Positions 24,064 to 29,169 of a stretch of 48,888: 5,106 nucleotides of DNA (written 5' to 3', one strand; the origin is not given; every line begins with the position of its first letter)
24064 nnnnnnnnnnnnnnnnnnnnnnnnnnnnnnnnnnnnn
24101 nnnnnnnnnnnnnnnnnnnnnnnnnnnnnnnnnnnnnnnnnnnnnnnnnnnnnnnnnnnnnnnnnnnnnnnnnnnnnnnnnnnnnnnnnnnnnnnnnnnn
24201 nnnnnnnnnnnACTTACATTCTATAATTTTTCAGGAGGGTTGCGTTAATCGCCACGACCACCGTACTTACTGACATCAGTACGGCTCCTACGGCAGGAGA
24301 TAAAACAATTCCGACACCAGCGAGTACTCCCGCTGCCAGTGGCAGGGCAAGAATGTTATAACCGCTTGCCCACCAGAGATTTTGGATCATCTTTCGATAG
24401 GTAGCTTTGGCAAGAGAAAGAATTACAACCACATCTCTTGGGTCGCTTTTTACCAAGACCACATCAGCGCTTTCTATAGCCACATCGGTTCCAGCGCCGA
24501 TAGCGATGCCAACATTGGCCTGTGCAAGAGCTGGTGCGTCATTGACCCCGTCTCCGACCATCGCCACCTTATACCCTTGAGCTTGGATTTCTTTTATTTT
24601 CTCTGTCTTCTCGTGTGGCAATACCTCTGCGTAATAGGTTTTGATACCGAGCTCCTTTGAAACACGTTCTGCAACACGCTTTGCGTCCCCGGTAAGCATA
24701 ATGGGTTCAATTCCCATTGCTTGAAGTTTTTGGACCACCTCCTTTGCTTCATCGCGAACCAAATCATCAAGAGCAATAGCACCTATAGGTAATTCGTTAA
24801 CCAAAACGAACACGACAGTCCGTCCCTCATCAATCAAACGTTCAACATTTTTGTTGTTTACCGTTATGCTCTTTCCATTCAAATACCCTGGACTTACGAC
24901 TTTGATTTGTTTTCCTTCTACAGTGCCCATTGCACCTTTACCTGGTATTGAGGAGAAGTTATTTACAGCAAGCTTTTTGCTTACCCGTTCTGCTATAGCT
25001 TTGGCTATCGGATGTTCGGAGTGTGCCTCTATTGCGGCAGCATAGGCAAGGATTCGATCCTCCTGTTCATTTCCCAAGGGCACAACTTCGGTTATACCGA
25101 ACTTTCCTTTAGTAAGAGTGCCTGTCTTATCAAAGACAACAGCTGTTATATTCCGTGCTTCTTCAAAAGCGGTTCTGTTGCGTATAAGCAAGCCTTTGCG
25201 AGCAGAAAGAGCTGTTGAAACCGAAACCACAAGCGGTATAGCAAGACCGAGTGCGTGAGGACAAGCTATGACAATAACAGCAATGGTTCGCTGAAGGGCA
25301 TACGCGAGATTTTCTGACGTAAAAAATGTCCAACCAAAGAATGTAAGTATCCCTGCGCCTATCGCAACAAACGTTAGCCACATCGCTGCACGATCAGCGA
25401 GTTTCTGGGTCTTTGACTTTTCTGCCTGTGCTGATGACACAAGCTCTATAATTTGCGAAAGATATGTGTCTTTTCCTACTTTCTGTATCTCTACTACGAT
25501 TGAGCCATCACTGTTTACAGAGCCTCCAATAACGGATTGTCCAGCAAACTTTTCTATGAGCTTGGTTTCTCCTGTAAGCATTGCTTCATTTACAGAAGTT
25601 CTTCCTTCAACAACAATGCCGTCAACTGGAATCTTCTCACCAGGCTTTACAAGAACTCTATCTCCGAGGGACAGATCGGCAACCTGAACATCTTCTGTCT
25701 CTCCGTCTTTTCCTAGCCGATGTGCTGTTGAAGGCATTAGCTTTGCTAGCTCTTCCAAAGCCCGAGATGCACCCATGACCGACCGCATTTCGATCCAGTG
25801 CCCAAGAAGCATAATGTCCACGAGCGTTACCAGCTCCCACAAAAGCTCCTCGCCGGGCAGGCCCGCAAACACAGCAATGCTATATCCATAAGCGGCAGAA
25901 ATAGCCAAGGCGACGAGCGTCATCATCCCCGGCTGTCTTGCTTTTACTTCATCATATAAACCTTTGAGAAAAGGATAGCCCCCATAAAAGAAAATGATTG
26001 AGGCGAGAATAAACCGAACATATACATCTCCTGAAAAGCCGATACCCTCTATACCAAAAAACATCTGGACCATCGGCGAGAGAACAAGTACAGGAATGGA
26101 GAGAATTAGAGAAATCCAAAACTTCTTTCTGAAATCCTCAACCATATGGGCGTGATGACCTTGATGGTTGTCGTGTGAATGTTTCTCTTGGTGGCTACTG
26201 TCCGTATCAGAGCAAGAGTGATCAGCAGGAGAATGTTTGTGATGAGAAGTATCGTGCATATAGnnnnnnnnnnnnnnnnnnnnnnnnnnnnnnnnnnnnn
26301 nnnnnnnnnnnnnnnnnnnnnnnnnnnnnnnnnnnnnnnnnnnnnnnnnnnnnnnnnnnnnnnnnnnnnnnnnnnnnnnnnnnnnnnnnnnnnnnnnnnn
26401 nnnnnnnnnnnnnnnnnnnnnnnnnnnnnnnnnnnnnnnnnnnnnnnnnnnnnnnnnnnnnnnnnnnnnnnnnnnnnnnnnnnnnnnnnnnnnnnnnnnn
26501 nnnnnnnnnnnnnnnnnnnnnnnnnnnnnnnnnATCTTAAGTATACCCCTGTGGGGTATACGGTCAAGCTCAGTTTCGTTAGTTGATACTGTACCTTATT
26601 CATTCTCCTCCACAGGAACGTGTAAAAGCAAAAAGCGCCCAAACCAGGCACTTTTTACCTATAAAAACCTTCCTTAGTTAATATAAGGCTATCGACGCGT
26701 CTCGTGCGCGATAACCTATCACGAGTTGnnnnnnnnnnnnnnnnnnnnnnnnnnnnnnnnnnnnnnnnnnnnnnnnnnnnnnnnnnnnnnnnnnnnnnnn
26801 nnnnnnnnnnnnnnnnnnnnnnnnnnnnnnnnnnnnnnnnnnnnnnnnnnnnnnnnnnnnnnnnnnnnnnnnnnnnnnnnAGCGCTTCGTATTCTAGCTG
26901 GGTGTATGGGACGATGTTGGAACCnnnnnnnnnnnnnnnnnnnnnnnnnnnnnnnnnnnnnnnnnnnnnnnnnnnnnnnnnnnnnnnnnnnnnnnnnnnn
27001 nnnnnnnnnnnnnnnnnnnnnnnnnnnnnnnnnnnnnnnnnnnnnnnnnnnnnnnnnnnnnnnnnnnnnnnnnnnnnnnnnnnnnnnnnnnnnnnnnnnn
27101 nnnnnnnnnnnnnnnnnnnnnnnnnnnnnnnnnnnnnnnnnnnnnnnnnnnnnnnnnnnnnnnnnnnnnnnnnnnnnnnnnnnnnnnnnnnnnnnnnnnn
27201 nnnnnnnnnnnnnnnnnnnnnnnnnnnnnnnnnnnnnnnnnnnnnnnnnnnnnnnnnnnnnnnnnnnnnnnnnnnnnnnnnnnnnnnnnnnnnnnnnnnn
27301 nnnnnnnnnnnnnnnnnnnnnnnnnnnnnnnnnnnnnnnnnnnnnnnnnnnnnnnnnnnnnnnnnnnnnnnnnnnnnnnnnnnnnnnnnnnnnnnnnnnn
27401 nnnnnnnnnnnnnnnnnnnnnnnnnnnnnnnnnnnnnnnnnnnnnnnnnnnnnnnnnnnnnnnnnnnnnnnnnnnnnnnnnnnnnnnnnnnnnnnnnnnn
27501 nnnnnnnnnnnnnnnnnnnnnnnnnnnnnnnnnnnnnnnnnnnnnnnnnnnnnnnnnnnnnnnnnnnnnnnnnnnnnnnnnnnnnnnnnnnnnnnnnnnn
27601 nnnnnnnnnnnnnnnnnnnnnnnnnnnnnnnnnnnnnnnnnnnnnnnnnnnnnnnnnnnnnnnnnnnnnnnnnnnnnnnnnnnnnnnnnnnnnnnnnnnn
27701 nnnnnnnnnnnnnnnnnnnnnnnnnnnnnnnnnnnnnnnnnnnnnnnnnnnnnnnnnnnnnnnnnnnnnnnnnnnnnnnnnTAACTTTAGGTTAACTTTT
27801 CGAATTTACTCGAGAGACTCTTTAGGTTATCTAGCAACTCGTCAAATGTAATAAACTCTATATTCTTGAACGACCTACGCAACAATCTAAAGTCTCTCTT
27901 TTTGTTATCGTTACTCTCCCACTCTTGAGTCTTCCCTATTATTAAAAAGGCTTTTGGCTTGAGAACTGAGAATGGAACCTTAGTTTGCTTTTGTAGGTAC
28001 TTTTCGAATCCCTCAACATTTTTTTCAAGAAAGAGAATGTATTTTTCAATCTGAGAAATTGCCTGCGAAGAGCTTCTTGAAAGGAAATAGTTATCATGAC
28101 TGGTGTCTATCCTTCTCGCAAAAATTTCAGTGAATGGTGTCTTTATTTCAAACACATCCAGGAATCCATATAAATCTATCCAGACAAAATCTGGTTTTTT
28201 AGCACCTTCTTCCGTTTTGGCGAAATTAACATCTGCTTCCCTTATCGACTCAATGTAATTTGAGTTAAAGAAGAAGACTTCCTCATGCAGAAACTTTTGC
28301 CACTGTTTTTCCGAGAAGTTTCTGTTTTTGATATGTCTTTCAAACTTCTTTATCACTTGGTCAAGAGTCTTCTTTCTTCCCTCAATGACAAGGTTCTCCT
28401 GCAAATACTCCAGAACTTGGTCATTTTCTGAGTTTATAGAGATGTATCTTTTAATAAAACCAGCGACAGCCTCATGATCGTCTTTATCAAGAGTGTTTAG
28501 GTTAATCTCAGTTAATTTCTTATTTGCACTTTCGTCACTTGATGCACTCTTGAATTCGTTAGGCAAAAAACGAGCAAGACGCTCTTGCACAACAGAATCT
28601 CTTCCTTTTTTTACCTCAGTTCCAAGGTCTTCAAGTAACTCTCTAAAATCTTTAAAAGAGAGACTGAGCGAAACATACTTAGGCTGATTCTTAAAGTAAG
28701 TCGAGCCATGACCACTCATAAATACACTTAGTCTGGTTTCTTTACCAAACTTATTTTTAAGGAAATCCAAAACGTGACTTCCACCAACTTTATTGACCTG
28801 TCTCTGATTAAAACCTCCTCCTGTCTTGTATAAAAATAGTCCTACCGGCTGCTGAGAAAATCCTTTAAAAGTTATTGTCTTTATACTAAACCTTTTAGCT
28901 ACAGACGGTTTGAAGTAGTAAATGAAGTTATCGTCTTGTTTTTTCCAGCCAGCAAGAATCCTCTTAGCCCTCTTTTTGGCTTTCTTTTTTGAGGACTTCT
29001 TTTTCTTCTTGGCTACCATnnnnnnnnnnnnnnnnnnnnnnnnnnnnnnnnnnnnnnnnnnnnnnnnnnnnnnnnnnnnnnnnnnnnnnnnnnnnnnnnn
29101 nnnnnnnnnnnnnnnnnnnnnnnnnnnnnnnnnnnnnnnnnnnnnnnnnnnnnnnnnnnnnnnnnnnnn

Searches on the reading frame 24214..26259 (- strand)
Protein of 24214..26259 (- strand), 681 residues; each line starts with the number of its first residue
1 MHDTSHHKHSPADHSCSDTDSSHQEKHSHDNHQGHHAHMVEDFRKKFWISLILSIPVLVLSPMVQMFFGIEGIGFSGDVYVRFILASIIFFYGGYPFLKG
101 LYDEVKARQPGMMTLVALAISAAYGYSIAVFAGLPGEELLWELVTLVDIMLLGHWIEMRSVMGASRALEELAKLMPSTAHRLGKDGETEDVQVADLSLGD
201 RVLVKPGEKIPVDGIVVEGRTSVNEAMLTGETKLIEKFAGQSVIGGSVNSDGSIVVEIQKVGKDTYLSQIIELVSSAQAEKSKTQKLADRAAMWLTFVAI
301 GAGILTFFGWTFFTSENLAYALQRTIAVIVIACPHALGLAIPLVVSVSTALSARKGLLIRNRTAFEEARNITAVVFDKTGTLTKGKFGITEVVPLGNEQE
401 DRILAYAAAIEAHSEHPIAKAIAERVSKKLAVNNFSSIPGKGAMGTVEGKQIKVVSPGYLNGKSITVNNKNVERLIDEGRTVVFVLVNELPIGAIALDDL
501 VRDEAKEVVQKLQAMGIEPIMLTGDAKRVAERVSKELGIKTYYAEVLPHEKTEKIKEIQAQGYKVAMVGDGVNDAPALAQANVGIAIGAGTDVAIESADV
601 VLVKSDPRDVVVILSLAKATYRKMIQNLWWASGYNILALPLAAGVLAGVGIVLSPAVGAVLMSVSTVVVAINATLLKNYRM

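Call 15: search_protein_families(library=pfam, proteins=[window:24214-26259:-], max_evalue=0.001)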
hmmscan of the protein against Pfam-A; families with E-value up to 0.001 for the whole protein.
window:24214-26259:- (681 aa): 4 families
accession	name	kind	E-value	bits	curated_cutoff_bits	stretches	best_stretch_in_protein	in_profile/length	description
PF00122.25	E1-E2_ATPase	-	1.8e-54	184.5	28.1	1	173-355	1-181/181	E1-E2 ATPase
PF00702.32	Hydrolase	-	1.2e-36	127.3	26.4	1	371-582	1-191/191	haloacid dehalogenase-like hydrolase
PF08282.18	Hydrolase_3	-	2.5e-07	31.1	20.9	1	556-606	197-247/255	haloacid dehalogenase-like hydrolase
PF12710.13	HAD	-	8.3e-06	26.8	27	1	495-578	80-188/189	haloacid dehalogenase-like hydrolase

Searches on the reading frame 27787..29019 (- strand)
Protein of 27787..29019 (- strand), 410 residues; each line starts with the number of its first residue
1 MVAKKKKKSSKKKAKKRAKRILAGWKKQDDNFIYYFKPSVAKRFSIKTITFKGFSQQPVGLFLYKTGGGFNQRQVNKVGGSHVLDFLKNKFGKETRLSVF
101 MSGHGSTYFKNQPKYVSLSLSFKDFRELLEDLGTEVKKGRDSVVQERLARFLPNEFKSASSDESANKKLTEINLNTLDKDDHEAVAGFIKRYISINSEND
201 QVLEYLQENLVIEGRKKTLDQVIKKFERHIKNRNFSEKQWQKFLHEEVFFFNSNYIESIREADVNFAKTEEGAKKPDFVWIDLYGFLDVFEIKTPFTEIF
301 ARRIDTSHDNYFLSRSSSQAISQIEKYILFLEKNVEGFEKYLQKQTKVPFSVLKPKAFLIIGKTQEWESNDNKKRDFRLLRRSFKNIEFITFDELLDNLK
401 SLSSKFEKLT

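Call 15: search_protein_families(library=pfam, proteins=[window:27787-29019:-], max_evalue=0.001)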
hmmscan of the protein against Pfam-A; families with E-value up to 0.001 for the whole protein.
window:27787-29019:- (410 aa): 1 family
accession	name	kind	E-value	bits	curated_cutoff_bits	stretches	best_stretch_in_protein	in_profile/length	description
PF14082.12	SduA_C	-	2e-28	100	27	1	236-396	3-159/159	Shedu protein SduA, C-terminal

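Call 76: search_protein_families(library=padloc, proteins=[window:27787-29019:-], max_evalue=0.001)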
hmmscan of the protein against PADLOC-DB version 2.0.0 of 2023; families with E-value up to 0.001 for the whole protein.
window:27787-29019:- (410 aa): 18 families
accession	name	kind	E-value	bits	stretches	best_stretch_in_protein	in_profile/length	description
PDLC00388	SduA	-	1.4e-32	111.3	1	206-408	190-398/402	DUF4263 domain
PDLC00385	SduA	-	7.9e-25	85.9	1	176-401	94-312/319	DUF4263 domain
PDLC00384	SduA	-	6.8e-21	72.6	1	134-404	186-457/476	DUF4263 domain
PDLC04067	SduA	-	1.5e-20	71.7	1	148-402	141-401/407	-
PDLC00391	SduA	-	5.1e-20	69.9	1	210-398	181-394/402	DUF4263 domain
PDLC00400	SduA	-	6.4e-19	66.5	1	137-405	39-295/308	DUF4263 domain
PDLC00392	SduA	-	1.9e-18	64.8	1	169-398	145-384/396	DUF4263 domain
PDLC00390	SduA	-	2.1e-18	64.6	1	204-398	144-329/339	DUF4263 domain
PDLC00402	SduA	-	9e-17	59.2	1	204-402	146-330/354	DUF4263 domain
PDLC00380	SduA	-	2.3e-16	57.4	1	143-407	205-469/480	DUF4263 domain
PDLC00399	SduA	-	1.1e-15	55.8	1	115-406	78-371/375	DUF4263 domain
PDLC00381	SduA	-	4.3e-14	50.5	1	268-400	210-337/342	DUF4263 domain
PDLC00382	SduA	-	3.8e-13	47.6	1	211-400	124-317/336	DUF4263 domain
PDLC00405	SduA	-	9.3e-12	43.1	1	220-401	141-307/323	DUF4263 domain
PDLC00406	SduA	-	3.3e-11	41.8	1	218-398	138-317/326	DUF4263 domain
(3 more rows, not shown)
